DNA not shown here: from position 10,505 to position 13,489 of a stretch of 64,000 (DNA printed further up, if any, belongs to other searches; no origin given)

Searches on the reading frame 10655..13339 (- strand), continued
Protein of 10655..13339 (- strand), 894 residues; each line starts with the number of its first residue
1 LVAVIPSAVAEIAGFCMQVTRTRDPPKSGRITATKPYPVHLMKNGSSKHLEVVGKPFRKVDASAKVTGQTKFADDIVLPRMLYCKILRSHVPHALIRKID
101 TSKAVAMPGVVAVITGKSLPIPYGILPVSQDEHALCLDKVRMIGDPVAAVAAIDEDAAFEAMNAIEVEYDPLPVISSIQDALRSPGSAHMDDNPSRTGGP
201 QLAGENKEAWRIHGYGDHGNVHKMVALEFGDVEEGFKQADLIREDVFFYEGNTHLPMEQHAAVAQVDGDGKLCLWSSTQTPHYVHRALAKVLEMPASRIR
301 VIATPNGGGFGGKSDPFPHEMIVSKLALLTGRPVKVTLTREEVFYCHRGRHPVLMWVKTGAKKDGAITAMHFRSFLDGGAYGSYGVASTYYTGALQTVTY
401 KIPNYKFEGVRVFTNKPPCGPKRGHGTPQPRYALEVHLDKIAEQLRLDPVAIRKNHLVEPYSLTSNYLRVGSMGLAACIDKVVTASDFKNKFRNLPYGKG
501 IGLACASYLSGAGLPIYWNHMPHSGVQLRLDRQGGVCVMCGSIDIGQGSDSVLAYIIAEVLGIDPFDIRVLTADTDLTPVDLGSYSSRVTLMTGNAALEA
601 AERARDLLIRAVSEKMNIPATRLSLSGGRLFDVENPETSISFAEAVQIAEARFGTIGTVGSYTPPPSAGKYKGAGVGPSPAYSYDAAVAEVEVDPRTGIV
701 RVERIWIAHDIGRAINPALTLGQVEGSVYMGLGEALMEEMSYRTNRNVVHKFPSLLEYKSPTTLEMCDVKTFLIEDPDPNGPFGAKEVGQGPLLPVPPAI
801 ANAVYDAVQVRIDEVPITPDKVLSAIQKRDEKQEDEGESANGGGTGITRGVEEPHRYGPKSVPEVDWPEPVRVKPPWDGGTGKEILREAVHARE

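Call 55: search_solved_structures(query=window:10655-13219:-, show_alignments=4, max_evalue=1e-70)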
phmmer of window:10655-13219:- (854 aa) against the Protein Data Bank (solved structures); distinct sequences matched with E-value up to 1e-70: 4.
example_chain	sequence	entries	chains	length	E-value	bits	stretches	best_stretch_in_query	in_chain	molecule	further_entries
1rm6_A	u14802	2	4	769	9e-173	580.2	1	179-788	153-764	4-hydroxybenzoyl-CoA reductase alpha subunit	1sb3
8uem_A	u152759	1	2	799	3.6e-77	263.9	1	14-789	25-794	Carbon monoxide dehydrogenase (Large chain), CoxL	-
7dqx_A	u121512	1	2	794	4.9e-74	253.5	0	176-788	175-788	6-hydroxypseudooxynicotine dehydrogenase complex subunit gamma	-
1t3q_B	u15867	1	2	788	2.1e-71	244.9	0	214-790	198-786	quinoline 2-oxidoreductase large subunit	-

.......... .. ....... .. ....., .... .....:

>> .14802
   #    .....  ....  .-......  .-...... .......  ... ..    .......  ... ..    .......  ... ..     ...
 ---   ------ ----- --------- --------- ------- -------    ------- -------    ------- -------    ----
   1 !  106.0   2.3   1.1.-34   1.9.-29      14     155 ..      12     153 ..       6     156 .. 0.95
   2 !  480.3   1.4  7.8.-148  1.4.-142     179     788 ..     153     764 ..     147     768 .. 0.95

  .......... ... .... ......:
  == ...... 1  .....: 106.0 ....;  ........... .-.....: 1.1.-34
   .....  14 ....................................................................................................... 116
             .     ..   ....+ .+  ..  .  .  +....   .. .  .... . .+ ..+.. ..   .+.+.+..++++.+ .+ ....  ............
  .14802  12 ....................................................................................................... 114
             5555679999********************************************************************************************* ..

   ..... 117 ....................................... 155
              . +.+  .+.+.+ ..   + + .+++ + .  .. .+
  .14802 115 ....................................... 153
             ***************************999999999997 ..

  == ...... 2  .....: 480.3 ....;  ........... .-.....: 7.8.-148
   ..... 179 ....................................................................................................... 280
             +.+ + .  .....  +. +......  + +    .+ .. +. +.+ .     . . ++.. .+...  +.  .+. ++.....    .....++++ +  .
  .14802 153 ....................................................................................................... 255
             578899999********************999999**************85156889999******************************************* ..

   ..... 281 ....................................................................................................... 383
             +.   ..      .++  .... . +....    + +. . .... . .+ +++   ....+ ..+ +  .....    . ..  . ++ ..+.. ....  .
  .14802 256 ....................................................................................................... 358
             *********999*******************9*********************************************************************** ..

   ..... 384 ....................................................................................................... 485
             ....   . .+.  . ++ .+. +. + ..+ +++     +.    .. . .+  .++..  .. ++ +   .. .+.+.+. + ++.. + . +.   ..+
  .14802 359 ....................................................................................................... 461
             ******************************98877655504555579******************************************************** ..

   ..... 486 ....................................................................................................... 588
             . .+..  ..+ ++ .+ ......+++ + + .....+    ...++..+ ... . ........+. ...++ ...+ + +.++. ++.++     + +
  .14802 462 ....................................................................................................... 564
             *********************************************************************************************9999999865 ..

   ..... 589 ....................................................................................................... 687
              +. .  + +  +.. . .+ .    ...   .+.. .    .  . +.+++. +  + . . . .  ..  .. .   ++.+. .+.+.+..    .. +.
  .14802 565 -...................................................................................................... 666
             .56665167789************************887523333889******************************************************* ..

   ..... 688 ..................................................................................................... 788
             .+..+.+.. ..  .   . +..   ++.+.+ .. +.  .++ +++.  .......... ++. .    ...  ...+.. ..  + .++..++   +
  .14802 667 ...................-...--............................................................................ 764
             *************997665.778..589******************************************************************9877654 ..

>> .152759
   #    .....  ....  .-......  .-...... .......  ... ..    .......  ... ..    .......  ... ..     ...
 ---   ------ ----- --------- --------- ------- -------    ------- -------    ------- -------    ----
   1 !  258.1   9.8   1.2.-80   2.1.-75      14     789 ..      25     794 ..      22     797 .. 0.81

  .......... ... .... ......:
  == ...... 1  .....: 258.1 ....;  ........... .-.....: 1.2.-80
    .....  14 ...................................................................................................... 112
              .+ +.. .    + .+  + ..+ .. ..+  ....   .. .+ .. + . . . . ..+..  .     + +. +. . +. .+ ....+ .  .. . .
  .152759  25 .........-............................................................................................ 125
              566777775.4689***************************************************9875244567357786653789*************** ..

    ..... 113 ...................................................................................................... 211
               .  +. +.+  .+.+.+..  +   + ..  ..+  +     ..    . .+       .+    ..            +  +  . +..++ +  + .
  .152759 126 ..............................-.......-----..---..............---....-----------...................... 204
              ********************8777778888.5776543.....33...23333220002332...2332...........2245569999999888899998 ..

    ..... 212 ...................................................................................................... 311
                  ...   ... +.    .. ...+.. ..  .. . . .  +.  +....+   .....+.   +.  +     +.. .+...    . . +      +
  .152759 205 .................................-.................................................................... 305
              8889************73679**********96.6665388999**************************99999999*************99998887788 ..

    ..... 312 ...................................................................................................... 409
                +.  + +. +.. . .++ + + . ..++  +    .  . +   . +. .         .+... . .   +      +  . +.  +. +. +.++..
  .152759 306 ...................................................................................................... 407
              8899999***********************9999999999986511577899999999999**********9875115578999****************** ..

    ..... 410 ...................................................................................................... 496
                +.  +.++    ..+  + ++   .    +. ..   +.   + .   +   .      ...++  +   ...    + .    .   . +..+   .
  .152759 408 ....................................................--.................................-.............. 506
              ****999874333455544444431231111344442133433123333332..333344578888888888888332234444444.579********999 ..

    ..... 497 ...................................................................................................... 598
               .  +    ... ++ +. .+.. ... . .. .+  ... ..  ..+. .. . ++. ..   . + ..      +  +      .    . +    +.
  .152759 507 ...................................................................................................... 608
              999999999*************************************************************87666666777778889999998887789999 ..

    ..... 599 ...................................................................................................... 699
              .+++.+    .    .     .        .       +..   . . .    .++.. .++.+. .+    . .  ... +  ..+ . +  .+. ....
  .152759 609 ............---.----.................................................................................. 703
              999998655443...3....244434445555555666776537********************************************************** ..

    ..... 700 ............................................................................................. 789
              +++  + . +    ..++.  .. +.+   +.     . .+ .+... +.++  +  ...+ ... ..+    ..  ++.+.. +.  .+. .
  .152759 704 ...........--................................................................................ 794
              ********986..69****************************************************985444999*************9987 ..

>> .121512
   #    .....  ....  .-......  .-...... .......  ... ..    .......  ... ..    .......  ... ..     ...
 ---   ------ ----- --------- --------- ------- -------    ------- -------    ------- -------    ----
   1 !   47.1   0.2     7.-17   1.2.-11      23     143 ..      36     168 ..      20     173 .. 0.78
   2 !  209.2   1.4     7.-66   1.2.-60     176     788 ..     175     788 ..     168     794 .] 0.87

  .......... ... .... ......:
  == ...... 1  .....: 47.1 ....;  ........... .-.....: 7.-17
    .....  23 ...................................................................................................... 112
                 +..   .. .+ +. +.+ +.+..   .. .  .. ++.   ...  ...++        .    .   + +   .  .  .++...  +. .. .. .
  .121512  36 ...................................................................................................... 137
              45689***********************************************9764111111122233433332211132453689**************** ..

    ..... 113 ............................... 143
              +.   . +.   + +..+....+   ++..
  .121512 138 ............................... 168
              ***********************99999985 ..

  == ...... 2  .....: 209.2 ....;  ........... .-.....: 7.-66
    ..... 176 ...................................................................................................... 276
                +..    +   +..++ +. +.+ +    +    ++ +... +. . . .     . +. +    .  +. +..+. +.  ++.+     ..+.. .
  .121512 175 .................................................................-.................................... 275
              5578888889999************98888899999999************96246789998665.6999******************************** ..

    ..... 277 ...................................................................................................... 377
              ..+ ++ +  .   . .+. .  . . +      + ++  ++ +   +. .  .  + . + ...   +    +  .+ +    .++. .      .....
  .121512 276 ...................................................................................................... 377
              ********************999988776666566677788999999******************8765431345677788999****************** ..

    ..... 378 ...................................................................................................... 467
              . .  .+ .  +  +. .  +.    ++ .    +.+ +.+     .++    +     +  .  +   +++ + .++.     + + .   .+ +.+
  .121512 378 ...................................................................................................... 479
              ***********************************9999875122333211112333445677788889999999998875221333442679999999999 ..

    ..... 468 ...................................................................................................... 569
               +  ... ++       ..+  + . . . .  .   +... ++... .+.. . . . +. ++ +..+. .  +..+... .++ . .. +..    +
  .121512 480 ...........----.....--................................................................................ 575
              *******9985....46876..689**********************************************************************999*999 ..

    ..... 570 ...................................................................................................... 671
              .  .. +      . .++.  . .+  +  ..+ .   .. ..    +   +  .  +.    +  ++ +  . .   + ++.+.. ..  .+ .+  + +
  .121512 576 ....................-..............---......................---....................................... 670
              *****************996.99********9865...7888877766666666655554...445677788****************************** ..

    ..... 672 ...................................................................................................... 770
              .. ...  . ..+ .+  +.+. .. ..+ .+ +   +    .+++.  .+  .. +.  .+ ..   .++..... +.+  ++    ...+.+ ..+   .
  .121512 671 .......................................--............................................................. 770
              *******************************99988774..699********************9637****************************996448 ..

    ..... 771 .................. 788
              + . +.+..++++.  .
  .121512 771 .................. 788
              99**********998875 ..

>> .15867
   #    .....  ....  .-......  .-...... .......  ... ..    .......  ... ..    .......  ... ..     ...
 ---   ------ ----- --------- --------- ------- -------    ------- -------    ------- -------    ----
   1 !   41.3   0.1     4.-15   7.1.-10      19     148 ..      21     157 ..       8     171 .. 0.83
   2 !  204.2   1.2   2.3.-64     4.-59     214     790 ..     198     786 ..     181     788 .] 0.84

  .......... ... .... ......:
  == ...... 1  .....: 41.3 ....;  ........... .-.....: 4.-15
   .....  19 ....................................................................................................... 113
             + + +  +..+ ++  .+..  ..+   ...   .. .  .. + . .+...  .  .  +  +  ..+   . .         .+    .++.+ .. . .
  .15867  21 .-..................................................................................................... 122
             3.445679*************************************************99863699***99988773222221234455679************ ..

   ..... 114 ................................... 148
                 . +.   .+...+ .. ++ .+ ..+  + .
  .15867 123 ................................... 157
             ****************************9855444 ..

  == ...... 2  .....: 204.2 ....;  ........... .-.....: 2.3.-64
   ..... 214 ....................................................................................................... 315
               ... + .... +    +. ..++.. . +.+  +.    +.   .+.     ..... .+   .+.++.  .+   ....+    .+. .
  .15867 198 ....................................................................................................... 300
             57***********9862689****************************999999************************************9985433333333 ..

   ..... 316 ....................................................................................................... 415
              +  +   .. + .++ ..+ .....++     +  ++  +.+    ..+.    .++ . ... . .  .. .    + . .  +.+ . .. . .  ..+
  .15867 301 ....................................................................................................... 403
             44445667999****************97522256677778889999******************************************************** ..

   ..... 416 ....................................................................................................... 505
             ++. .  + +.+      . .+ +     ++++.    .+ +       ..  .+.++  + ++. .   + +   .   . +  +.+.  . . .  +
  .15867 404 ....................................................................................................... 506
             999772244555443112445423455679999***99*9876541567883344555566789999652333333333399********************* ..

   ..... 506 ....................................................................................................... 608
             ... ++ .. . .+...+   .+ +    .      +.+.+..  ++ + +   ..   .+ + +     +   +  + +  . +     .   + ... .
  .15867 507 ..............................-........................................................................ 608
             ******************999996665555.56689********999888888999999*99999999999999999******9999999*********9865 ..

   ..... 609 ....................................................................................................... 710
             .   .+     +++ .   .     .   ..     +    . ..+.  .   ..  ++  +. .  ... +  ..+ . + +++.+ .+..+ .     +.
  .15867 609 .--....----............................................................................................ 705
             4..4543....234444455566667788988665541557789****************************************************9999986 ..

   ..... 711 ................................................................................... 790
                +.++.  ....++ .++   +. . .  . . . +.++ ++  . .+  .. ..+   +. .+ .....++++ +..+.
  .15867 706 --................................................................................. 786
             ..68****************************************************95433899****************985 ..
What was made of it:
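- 10655..13216 (-): Large molybdopterin subunit gene, in the 4-HBCR-alpha clade, with Gln in place of the family's catalytic Glu (codon 10970..10972). Window '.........' aligns to the Glu of 4-HBCR, CoxL, 7dqx and Qor (call 55).
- Closest known: 4-hydroxybenzoyl-CoA reductase operon hcrCAB. Different: The alpha subunit has Gln instead of the catalytic Glu that 4-HBCR retains (call 55).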

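Call 82: search_protein_representatives(protein=window:10655-13219:-)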
Query: 854 residues. Proteins with E-value up to 0.001 (for the whole library): 49368; up to 1e-10: 21464; up to 1e-30: 5501. The best 150 are listed.
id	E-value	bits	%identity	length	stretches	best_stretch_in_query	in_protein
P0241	0.0e+00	1144.5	66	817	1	10-854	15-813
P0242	2.0e-278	943.0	59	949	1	19-791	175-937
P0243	4.2e-255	865.8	68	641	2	7-359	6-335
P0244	7.4e-238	808.8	50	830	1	9-809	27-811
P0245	2.5e-232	790.5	50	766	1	19-792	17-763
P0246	3.0e-220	750.5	55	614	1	198-806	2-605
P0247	1.4e-219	748.3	65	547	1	291-794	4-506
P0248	1.4e-216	738.4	48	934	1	12-791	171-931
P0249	5.2e-212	723.3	47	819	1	13-787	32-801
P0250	1.7e-210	718.3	47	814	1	8-797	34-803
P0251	4.3e-202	690.5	69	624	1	186-615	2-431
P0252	1.7e-201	688.5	47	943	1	4-793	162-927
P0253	1.0e-198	679.3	47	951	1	7-792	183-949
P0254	3.0e-197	674.5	64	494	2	168-516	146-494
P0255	4.2e-196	670.7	47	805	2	10-577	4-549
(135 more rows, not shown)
